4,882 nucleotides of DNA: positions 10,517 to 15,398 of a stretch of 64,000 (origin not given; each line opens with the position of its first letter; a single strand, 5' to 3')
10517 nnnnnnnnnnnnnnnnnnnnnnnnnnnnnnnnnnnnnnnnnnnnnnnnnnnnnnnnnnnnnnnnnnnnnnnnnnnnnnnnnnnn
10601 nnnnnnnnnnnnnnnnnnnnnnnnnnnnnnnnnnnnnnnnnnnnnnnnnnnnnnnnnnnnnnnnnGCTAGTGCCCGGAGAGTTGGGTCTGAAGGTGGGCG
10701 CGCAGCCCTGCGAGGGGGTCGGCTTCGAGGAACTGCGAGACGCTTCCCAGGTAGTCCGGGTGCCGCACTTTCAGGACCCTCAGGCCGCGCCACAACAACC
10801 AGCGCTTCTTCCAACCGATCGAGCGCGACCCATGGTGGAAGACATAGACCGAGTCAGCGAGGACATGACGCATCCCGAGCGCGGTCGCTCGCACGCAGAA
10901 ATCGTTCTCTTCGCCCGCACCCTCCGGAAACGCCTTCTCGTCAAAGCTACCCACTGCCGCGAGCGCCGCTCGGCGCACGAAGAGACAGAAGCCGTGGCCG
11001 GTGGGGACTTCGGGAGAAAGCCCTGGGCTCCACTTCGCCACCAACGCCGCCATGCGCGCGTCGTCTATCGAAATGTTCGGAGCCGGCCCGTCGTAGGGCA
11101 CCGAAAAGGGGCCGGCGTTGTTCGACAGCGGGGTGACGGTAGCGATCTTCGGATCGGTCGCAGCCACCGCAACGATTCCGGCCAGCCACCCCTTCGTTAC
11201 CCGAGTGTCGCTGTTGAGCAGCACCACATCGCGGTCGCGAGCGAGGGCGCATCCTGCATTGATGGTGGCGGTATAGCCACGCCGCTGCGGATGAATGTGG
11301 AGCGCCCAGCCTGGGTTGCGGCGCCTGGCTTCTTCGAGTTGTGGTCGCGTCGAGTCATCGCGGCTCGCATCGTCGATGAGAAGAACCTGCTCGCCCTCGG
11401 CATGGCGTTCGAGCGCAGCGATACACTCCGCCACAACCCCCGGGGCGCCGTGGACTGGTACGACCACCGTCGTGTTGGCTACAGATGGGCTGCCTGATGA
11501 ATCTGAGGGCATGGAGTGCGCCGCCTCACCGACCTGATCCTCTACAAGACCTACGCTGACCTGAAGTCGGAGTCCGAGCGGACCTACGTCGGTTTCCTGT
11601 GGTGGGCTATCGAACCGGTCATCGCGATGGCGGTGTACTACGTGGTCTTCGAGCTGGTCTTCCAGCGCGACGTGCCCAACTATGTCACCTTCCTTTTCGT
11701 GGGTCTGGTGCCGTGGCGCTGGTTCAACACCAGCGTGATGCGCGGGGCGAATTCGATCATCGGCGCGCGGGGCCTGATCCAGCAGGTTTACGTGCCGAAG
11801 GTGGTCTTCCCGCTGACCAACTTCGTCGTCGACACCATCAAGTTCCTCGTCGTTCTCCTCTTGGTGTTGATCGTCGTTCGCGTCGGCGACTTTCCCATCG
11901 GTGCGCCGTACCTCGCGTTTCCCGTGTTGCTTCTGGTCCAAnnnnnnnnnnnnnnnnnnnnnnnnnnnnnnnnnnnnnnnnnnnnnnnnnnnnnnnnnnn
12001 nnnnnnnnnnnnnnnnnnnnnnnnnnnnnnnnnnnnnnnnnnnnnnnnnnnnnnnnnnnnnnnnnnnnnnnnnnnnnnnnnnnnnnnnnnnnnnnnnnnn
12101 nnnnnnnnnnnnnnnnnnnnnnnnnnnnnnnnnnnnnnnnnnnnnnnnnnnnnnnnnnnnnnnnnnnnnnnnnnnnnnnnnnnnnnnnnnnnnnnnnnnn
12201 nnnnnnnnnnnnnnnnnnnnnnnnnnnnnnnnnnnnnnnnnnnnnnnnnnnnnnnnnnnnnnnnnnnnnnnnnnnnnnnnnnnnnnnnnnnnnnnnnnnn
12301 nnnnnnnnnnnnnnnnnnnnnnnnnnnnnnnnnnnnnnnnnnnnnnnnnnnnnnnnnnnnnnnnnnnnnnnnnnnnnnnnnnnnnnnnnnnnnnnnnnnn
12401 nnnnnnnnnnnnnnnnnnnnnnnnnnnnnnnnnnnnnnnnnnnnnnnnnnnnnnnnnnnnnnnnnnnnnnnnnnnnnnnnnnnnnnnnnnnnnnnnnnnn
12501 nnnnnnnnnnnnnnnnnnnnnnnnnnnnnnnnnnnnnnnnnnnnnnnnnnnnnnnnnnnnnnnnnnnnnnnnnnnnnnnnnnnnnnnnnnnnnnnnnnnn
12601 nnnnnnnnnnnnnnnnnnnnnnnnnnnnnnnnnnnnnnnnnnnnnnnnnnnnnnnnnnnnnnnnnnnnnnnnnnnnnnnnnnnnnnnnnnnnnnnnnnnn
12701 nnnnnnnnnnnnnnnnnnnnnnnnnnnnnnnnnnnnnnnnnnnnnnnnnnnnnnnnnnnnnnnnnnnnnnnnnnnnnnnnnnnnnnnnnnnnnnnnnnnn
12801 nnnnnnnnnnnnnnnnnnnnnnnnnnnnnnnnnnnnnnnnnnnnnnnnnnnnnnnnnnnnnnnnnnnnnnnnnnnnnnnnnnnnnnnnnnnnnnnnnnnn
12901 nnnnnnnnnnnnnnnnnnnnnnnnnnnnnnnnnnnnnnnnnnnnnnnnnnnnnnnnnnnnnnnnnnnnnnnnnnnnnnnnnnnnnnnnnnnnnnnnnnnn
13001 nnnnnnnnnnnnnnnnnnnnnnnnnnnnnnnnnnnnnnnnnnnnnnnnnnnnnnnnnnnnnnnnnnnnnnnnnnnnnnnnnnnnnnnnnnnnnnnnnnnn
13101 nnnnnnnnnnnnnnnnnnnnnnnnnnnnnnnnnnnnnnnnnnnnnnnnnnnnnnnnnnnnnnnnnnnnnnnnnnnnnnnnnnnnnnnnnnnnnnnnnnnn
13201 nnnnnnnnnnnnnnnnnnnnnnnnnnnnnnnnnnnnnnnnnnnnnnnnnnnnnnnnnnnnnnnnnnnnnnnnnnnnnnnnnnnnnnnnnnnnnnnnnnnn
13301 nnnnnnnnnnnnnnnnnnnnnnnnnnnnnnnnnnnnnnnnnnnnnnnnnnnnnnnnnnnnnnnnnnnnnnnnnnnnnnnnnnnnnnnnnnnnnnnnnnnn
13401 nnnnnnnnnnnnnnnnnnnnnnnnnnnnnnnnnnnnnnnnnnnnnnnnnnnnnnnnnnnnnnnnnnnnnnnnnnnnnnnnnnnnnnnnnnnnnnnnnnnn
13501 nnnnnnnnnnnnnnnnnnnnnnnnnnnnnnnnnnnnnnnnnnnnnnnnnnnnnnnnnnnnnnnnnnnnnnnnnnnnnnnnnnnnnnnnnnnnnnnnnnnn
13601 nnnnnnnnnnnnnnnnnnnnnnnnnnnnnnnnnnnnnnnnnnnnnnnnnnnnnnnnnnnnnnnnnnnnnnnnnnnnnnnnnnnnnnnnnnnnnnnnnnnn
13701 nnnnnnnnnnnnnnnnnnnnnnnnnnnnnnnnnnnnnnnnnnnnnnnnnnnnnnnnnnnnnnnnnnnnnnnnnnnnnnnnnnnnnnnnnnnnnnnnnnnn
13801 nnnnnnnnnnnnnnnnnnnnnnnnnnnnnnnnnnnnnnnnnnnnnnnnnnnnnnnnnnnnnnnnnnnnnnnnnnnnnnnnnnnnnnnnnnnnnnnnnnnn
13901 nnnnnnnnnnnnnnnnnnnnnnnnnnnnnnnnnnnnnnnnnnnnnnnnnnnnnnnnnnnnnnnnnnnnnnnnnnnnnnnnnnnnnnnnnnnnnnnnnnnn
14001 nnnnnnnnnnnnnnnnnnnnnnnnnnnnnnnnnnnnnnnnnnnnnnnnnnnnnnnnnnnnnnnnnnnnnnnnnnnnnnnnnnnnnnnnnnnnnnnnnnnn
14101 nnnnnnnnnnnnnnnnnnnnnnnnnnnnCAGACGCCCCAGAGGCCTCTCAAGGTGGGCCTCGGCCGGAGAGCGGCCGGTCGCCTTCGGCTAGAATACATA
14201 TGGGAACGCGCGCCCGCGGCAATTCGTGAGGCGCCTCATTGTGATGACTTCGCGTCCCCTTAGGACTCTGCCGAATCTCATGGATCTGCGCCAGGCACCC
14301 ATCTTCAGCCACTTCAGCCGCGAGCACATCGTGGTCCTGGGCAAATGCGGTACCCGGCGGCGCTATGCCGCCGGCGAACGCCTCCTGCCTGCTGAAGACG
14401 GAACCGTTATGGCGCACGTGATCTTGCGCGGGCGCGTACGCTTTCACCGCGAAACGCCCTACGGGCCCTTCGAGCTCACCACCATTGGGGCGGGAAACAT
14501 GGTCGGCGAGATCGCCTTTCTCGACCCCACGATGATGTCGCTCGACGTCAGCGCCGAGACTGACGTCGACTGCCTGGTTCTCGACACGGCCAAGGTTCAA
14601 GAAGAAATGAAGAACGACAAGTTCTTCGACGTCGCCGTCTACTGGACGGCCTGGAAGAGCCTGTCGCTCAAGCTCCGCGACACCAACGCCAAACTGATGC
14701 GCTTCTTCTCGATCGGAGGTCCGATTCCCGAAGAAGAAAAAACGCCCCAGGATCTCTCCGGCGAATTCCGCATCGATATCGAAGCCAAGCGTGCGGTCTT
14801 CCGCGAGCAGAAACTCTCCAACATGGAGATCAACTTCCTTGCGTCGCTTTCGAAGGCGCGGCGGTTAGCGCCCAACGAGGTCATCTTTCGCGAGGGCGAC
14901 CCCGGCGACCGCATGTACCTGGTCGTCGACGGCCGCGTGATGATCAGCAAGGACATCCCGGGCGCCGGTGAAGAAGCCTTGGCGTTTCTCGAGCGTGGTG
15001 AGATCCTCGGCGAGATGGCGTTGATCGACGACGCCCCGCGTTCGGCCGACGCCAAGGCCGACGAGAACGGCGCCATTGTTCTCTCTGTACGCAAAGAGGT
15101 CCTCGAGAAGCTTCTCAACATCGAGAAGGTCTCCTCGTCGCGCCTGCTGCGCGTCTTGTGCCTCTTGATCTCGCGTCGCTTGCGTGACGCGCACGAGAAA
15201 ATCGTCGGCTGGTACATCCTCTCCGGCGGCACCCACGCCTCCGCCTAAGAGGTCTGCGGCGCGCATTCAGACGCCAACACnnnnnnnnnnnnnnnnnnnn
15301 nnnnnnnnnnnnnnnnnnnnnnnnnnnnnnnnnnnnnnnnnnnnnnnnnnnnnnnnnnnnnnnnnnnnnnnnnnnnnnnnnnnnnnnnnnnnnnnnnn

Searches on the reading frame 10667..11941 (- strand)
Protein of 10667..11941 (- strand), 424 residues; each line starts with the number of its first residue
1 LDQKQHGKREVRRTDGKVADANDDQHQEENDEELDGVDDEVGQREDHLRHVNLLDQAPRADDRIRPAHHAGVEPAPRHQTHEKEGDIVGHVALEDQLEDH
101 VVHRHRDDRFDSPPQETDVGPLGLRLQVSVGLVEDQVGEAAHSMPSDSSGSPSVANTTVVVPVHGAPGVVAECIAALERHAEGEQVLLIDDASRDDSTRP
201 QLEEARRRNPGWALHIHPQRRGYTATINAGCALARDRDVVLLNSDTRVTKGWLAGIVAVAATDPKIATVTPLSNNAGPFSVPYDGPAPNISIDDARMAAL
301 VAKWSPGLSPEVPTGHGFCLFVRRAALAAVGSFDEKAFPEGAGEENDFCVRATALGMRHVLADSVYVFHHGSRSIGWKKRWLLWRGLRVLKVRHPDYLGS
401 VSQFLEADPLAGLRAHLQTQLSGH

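Call 6: search_protein_families(library=pfam, proteins=[window:10667-11941:-], max_evalue=0.01)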
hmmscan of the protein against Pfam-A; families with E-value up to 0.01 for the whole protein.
window:10667-11941:- (424 aa): 3 families
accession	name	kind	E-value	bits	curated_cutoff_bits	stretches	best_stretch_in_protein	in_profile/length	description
PF00535.33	Glycos_transf_2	-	9.9e-16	58.6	23.3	1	158-280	1-124/168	Glycosyl transferase family 2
PF13641.12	Glyco_tranf_2_3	-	3.3e-08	34.3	27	1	157-367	3-209/230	Glycosyltransferase like family 2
PF13632.12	Glyco_trans_2_3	-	2.2e-06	28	27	1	239-384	2-139/198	Glycosyl transferase family group 2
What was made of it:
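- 10667..11512 (-): Stand-alone GT2, first gene of the minus-strand operon. The true start is near 11512; the longer ORF is an artefact. Glycos_transf_2 at 1e-15 (call 6).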

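Call 7: search_protein_families(library=ncbifam, proteins=[window:10667-11941:-], max_evalue=0.01)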
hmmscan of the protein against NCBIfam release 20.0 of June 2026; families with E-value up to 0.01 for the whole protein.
window:10667-11941:- (424 aa): 6 families
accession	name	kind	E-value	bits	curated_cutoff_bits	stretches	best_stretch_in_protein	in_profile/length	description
TIGR03965.1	mycofact_glyco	equivalog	1.6e-20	73.4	280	1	120-396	41-309/467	mycofactocin biosynthesis glycosyltransferase MftF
TIGR04283.1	glyco_like_mftF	equivalog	2.1e-07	30.8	182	1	158-378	2-195/221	TIGR04283 family arsenosugar biosynthesis glycosyltransferase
NF041875.1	EPS_EpsD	equivalog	7.9e-06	25.5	370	1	159-374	3-211/325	exopolysaccharide biosynthesis glycosyltransferase EpsD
TIGR03937.1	PgaC_IcaA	equivalog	8.9e-06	24.9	422.3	1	151-270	41-160/407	poly-beta-1,6-N-acetyl-D-glucosamine synthase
TIGR03111.1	glyc2_xrt_Gpos1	hypoth_equivalog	0.00012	21.1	363.95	1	154-270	48-166/439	TIGR03111 family XrtG-associated glycosyltransferase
NF007482.0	PRK10073.1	equivalog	0.0014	17.7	423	1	155-263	6-113/334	glycosyltransferase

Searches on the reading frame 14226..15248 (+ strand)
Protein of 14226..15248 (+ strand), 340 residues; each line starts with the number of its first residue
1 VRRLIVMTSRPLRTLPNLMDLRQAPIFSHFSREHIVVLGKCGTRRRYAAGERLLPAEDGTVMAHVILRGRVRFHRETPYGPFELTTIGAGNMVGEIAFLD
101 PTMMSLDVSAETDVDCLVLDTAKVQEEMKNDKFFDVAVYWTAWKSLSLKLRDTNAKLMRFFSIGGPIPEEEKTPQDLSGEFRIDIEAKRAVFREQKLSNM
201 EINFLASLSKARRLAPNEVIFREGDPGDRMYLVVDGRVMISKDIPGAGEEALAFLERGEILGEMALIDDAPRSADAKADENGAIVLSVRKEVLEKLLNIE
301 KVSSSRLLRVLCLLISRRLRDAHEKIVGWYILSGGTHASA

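Call 8: search_protein_families(library=pfam, proteins=[window:14226-15248:+], max_evalue=0.001)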
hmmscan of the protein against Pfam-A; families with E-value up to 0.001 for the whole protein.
window:14226-15248:+ (340 aa): 1 family
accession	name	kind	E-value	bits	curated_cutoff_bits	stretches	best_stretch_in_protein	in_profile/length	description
PF00027.35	cNMP_binding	-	7.6e-35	119.2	27.5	2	212-298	2-87/89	Cyclic nucleotide-binding domain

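Call 71: search_protein_families(library=pfam, proteins=[window:14226-15248:+], max_evalue=0.01)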
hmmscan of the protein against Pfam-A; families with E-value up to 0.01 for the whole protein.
window:14226-15248:+ (340 aa): 1 family
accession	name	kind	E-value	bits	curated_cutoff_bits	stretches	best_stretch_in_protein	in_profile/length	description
PF00027.35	cNMP_binding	-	7.6e-35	119.2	27.5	2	212-298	2-87/89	Cyclic nucleotide-binding domain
